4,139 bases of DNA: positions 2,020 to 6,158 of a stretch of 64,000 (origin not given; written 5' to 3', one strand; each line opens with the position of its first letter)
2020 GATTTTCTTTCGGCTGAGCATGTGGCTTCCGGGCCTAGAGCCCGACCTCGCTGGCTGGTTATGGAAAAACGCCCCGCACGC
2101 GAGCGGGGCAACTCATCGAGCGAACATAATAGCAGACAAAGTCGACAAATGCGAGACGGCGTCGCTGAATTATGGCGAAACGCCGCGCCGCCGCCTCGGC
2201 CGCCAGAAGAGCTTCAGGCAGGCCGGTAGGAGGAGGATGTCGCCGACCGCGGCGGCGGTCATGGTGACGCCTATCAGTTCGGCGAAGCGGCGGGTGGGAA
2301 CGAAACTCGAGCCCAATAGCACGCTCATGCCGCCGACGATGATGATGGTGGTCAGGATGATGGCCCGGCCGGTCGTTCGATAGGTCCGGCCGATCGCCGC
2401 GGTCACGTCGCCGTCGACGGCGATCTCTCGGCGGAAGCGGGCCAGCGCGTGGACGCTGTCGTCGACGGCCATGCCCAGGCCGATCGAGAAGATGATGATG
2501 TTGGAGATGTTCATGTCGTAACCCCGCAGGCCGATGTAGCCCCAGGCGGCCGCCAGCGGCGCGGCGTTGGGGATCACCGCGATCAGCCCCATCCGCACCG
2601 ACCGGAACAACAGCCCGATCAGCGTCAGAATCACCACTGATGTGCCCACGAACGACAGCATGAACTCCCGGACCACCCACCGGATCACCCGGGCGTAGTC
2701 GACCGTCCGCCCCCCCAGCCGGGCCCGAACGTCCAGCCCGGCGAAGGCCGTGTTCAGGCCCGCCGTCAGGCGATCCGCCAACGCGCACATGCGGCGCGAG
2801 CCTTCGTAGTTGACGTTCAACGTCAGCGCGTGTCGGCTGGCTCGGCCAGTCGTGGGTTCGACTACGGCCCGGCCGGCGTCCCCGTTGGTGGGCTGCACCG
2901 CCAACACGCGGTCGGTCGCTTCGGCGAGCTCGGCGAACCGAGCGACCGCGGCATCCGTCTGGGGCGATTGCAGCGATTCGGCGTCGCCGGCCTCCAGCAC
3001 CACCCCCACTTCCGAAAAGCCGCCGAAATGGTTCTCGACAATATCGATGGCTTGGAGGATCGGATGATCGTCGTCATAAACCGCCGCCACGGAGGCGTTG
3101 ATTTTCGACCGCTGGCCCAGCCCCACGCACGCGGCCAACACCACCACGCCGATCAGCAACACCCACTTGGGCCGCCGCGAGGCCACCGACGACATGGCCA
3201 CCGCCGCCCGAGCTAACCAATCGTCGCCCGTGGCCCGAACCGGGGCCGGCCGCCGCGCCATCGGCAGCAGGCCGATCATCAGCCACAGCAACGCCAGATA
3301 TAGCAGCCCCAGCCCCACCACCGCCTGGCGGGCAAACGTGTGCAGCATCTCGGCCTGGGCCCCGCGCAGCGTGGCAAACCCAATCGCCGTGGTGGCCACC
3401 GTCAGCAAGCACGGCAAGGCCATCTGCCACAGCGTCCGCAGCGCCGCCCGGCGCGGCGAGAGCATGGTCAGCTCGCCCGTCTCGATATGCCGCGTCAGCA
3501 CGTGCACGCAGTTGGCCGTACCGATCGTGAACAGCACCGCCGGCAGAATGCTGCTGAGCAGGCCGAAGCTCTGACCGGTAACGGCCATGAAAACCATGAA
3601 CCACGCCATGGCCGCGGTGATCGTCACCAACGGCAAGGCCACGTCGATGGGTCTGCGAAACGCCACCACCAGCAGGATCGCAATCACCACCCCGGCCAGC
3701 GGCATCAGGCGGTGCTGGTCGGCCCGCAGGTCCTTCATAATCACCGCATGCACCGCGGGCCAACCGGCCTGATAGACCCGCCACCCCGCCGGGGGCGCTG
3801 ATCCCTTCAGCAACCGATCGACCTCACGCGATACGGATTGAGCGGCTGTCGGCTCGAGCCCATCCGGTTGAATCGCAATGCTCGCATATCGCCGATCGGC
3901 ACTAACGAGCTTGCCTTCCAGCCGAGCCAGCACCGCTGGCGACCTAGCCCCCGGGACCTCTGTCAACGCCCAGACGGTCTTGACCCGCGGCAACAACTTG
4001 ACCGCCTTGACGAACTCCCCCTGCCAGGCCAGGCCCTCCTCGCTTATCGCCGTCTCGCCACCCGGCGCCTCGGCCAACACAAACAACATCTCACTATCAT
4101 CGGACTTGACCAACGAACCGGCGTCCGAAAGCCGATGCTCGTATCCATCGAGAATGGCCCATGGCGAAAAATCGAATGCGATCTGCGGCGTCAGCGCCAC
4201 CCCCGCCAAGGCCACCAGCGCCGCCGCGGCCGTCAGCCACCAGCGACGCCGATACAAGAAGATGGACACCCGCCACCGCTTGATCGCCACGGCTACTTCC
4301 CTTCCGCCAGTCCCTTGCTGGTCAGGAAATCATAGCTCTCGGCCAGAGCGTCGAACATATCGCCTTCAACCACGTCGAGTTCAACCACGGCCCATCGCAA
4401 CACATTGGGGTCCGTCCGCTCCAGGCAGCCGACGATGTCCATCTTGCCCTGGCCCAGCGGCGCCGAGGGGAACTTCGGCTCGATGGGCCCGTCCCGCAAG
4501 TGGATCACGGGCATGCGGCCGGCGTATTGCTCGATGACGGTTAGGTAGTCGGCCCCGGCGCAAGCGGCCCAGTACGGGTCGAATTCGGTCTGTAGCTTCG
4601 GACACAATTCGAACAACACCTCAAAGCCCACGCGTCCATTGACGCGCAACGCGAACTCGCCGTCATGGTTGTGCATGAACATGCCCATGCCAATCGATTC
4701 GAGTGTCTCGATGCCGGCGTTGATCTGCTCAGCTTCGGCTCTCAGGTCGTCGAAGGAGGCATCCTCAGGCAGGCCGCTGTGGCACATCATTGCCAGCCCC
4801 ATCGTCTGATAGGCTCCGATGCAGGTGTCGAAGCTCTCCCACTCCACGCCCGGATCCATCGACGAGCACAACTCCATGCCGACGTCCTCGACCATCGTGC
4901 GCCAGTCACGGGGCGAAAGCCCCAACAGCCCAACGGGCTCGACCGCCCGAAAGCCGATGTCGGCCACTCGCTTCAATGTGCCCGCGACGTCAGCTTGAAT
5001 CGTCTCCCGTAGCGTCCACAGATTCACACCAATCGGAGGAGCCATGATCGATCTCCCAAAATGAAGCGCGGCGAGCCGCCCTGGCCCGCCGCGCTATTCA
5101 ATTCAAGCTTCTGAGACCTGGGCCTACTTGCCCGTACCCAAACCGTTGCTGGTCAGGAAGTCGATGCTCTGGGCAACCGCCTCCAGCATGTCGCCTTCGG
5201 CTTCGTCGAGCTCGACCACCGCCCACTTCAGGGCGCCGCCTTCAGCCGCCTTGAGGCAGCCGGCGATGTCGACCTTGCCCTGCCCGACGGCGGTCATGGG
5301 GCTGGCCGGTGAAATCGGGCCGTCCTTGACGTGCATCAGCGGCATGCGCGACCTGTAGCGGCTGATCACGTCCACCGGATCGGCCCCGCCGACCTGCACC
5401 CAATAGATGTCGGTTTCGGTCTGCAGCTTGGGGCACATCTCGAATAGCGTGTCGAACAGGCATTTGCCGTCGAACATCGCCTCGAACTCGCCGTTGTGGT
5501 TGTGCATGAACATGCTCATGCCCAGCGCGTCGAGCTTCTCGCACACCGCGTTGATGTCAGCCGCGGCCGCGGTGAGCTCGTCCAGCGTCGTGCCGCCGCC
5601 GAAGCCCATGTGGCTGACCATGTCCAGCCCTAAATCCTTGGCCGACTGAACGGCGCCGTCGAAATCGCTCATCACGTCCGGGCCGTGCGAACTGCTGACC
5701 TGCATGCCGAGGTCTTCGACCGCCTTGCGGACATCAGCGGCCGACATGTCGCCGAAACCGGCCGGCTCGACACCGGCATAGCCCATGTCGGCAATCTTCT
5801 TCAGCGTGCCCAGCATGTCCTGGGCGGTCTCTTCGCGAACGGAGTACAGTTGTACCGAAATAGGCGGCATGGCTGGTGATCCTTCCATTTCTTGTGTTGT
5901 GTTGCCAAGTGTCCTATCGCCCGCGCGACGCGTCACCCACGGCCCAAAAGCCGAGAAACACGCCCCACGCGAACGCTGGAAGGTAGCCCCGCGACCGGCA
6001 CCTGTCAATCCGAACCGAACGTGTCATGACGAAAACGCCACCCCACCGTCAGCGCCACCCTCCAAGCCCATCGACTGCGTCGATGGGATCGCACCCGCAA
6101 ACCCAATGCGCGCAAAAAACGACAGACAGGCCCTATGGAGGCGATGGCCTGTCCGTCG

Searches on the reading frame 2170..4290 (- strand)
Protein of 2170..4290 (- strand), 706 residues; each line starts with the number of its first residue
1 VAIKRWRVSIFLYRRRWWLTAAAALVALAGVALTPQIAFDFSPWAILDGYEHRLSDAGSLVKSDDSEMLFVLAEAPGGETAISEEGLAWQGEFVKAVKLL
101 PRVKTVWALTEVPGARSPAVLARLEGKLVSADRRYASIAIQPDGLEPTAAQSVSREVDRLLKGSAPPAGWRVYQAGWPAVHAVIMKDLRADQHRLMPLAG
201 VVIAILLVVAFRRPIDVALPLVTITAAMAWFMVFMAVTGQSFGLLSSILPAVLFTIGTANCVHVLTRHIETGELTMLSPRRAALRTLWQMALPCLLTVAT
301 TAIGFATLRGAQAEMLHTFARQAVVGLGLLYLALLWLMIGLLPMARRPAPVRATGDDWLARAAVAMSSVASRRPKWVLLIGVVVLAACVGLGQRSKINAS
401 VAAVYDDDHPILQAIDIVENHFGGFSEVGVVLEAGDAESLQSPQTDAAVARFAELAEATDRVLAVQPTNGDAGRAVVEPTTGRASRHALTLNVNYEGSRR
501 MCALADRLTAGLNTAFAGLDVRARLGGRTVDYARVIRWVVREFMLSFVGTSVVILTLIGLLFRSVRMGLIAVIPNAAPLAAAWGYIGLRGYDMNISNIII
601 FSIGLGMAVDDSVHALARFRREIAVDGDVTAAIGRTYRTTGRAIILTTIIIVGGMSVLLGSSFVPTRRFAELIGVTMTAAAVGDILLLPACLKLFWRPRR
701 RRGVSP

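Call 4: search_protein_families(library=pfam, proteins=[window:2170-4290:-], max_evalue=0.01)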
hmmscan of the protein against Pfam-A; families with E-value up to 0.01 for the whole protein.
window:2170-4290:- (706 aa): 1 family
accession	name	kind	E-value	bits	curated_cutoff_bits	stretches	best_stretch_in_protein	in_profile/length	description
PF03176.21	MMPL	-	6.5e-28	98.1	20.5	2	406-695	4-302/333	MMPL family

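Call 5: search_protein_families(library=ncbifam, proteins=[window:2170-4290:-], max_evalue=0.01)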
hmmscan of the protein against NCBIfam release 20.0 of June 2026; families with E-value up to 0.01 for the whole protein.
window:2170-4290:- (706 aa): 8 families
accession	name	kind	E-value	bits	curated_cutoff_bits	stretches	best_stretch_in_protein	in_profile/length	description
TIGR00921.1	2A067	subfamily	1.1e-38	132.8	351.9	2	127-438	128-454/733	hydrophobe/amphiphile efflux-3 (HAE3) family transporter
TIGR00833.1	actII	subfamily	1.9e-28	99.3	874.7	2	130-476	112-463/910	MMPL family RND transporter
TIGR03480.1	HpnN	hypoth_equivalog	2.2e-17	62.4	751.85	1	524-694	695-855/862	hopanoid biosynthesis associated RND transporter like protein HpnN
NF052608.1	TrhMmycExpMmpL3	equivalog_domain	2.2e-11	42.8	1400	1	600-694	246-340/992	trehalose monomycolate exporter MmpL3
NF007133.0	PRK09579.1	equivalog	1e-05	23.3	1763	1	201-342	341-488/1017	multidrug efflux RND transporter permease subunit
NF052374.1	HopndTporHpnN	equivalog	1.8e-05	23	1100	1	544-697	275-428/858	hopanoid transporter HpnN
NF000037.1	RND_perm_OqxB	exception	0.0011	16.8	2200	1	536-699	336-502/1050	multidrug efflux RND transporter permease subunit OqxB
TIGR00916.1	2A0604s01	subfamily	0.0023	17.6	148.6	1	540-677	87-223/231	SecD/SecF family protein translocase subunit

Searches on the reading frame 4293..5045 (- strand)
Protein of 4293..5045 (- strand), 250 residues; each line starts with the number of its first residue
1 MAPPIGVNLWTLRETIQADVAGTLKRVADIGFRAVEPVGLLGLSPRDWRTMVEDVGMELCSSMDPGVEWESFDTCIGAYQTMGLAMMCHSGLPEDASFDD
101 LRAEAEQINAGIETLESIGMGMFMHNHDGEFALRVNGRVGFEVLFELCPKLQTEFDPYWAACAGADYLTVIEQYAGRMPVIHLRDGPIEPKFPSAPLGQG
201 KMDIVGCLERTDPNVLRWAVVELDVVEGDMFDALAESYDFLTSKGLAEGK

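Call 4: search_protein_families(library=pfam, proteins=[window:4293-5045:-], max_evalue=0.01)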
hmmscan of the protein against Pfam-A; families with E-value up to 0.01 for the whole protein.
window:4293-5045:- (250 aa): 1 family
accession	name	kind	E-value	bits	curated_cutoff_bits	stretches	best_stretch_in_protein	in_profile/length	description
PF01261.30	AP_endonuc_2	-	7e-07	29.6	31.1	1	25-209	2-214/249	Xylose isomerase-like TIM barrel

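Call 5: search_protein_families(library=ncbifam, proteins=[window:4293-5045:-], max_evalue=0.01)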
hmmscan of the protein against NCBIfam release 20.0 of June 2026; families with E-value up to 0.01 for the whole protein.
window:4293-5045:- (250 aa): 1 family
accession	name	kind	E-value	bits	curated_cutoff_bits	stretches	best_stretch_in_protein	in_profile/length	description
TIGR04379.1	myo_inos_iolE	equivalog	0.00017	21.2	290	1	100-185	127-211/290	myo-inosose-2 dehydratase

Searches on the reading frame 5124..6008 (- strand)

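Call 4: search_protein_families(library=pfam, proteins=[window:5124-6008:-], max_evalue=0.01)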
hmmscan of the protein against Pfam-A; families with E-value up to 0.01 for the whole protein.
window:5124-6008:- (294 aa): 1 family
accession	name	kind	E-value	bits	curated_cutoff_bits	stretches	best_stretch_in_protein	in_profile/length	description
PF01261.30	AP_endonuc_2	-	1.3e-12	48.4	31.1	1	70-286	2-247/249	Xylose isomerase-like TIM barrel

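Call 5: search_protein_families(library=ncbifam, proteins=[window:5124-6008:-], max_evalue=0.01)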
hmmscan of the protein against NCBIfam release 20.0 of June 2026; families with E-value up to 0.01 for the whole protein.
window:5124-6008:- (294 aa): 1 family
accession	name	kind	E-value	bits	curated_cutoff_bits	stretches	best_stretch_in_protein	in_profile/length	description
TIGR04379.1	myo_inos_iolE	equivalog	9.4e-07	28.7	290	1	141-229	124-211/290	myo-inosose-2 dehydratase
